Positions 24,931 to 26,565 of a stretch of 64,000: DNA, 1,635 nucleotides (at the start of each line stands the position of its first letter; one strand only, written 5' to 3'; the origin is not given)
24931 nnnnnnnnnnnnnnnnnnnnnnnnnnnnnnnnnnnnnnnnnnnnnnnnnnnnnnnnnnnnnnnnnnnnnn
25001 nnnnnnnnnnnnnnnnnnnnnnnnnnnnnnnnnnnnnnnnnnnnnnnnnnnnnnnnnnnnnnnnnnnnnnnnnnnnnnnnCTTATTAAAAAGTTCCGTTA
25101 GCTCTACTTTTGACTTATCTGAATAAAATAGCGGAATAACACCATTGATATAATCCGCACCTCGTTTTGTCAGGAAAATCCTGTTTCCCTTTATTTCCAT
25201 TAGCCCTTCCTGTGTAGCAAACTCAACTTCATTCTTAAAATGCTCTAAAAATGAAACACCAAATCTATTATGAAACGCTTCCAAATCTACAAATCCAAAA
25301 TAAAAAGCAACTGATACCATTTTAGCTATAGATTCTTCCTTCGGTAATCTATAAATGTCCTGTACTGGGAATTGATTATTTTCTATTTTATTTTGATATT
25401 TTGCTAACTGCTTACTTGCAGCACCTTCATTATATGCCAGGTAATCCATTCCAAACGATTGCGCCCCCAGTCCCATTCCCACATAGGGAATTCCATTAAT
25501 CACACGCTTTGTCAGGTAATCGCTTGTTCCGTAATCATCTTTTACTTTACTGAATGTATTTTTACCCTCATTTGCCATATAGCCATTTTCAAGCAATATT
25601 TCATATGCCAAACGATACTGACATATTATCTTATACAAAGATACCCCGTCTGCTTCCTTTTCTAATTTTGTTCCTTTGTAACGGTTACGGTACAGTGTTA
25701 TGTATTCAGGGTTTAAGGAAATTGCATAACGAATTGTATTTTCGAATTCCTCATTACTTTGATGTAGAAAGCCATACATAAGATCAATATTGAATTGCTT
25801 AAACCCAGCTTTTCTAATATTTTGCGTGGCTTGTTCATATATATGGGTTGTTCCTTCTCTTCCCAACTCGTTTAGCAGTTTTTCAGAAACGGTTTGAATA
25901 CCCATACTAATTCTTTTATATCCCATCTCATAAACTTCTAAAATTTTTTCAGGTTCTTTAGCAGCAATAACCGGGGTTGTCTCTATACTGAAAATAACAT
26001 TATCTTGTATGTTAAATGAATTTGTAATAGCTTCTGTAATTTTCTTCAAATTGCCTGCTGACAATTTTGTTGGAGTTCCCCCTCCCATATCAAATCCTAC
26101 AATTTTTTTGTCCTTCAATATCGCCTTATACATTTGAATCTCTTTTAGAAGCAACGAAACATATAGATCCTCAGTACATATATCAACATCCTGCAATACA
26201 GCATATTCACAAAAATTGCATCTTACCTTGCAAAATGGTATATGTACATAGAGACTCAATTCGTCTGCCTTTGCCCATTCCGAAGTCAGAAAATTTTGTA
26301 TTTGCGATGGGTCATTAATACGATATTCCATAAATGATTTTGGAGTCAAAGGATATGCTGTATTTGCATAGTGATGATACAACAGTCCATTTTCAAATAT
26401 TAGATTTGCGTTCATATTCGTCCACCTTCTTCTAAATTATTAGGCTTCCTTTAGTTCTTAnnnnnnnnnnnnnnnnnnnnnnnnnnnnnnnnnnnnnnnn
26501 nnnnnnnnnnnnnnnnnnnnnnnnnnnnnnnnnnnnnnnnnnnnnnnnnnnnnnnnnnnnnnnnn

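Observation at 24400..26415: HemN/HemW-like radical SAM enzyme fused to a canonical Nudix domain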

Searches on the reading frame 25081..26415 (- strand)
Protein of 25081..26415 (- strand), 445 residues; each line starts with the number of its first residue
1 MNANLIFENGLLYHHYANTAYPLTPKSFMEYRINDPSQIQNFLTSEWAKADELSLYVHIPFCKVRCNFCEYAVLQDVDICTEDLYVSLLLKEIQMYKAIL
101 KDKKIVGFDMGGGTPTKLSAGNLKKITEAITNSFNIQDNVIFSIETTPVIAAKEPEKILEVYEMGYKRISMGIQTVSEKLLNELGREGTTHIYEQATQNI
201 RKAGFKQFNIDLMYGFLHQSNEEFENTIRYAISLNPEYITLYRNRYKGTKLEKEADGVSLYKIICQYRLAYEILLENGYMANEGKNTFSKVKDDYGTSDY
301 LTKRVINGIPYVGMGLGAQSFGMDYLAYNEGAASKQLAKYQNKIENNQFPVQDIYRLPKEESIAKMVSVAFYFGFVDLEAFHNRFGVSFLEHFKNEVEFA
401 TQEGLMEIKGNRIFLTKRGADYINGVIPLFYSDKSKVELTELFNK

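Call 46: search_protein_representatives(protein=window:25081-26415:-)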
Query: 445 residues. Proteins with E-value up to 0.001 (for the whole library): 20906; up to 1e-10: 12277; up to 1e-30: 320. The best 150 are listed.
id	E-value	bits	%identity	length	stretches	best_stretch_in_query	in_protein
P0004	3.9e-262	885.8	89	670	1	1-445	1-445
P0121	6.9e-153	525.9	63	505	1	66-445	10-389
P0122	1.2e-150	518.6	53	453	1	6-442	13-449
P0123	6.6e-118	410.7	46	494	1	6-438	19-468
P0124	1.4e-109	383.2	55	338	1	5-333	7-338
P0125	1.4e-107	376.6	43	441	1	4-439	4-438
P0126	4.8e-107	374.9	44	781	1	6-441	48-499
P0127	3.2e-105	368.9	44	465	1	6-439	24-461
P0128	5.2e-104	364.9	46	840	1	6-437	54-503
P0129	8.9e-101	354.2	43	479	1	5-441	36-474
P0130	6.0e-100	351.5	44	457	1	10-440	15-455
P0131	3.7e-99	348.9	51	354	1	5-329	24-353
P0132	4.7e-99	348.5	41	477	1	6-434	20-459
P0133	1.2e-97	343.9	43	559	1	13-440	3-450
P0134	4.7e-96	338.7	41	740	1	6-433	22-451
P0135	7.7e-94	331.4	43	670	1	6-434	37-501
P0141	3.8e-82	292.8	39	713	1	5-440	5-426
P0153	1.6e-67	244.7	36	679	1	6-437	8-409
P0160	6.0e-58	213.1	35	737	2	17-433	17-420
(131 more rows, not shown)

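Call 48: search_protein_families(library=pfam, proteins=[P0122, P0123, P0125, P0126, P0128, P0134, P0135, P0141, P0153, P0160], max_evalue=0.001)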
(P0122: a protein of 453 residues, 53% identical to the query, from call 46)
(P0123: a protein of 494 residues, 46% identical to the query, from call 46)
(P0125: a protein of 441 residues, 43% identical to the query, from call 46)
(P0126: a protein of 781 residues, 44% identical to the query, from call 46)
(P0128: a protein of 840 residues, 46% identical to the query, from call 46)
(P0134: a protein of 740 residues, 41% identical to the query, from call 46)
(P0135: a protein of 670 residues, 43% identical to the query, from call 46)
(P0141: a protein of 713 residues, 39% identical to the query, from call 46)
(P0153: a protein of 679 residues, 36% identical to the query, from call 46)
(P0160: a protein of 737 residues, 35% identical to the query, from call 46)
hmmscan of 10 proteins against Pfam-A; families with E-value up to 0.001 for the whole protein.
P0122 (453 aa): 2 families
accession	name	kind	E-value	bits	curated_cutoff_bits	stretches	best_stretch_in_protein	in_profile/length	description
PF04055.27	Radical_SAM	-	3e-21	76.8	29.5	1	63-237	1-165/166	Radical SAM superfamily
PF06969.22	HemN_C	-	0.00027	21.4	24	1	383-423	21-61/67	HemN C-terminal domain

P0123 (494 aa): 1 family
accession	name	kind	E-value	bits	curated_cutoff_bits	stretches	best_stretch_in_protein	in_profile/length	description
PF04055.27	Radical_SAM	-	3e-17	63.7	29.5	1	69-247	1-165/166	Radical SAM superfamily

P0125 (441 aa): 2 families
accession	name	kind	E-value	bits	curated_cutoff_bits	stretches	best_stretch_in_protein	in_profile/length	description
PF04055.27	Radical_SAM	-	2.5e-15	57.5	29.5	1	53-229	1-165/166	Radical SAM superfamily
PF06969.22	HemN_C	-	0.00029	21.2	24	1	374-419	20-65/67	HemN C-terminal domain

P0126 (781 aa): 2 families
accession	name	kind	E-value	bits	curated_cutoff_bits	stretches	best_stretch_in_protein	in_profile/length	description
PF04055.27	Radical_SAM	-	5.7e-26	92.1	29.5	2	100-280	2-164/166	Radical SAM superfamily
PF13353.11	Fer4_12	-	2e-05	25.3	22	0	539-644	9-110/137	4Fe-4S single cluster domain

P0128 (840 aa): 1 family
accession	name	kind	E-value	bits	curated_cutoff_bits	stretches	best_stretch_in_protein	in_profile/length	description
PF04055.27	Radical_SAM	-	1.9e-24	87.1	29.5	2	110-277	3-154/166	Radical SAM superfamily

P0134 (740 aa): 2 families
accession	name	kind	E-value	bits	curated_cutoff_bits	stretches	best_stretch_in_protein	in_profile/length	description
PF04055.27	Radical_SAM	-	3e-24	86.5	29.5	2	72-248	1-165/166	Radical SAM superfamily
PF06969.22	HemN_C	-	8.6e-07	29.4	24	1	394-439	21-66/67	HemN C-terminal domain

P0135 (670 aa): 2 families
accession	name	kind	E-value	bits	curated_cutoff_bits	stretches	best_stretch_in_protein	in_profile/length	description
PF04055.27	Radical_SAM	-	2.1e-10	41.5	29.5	1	93-272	3-152/166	Radical SAM superfamily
PF00111.32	Fer2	-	4.8e-09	36.5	21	1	557-635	5-76/77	2Fe-2S iron-sulfur cluster binding domain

P0141 (713 aa): 3 families
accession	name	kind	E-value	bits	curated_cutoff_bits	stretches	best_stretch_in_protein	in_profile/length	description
PF21906.2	NrtR_WHD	-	2.8e-15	56.6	27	1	649-705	2-60/61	NrtR DNA-binding winged helix domain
PF00293.34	NUDIX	-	4.5e-13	49.8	21.1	1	481-577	16-115/134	NUDIX domain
PF19368.5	AraR_C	-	0.00044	20.9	23.8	0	647-705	4-65/82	AraR C-terminal winged HTH domain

P0153 (679 aa): 3 families
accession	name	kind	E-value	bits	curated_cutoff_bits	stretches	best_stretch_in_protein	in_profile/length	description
PF21906.2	NrtR_WHD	-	1.1e-15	57.9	27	1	620-675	2-59/61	NrtR DNA-binding winged helix domain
PF06969.22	HemN_C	-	4.1e-08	33.6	24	1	329-392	1-65/67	HemN C-terminal domain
PF19368.5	AraR_C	-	0.00014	22.5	23.8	1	618-675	4-64/82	AraR C-terminal winged HTH domain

P0160 (737 aa): 2 families
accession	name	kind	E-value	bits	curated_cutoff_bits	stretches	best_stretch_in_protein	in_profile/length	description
PF04055.27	Radical_SAM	-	6.3e-28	98.5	29.5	2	475-634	1-163/166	Radical SAM superfamily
PF13353.11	Fer4_12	-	2.6e-07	31.5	22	1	480-577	14-111/137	4Fe-4S single cluster domain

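Call 50: find_encoding_contigs(protein=P0122, flank=6000, max_places=3)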
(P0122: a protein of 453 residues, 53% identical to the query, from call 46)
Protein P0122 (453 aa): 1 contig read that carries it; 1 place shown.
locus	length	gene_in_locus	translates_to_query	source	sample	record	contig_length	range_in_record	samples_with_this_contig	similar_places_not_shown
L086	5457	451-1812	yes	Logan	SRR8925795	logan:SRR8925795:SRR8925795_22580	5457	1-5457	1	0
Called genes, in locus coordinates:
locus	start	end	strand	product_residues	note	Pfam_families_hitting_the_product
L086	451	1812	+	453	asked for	PF04055:Radical_SAM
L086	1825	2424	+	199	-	-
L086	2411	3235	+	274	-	PF04055:Radical_SAM, PF13353:Fer4_12 (weak)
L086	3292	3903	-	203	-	-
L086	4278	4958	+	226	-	PF00160:Pro_isomerase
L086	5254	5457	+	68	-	?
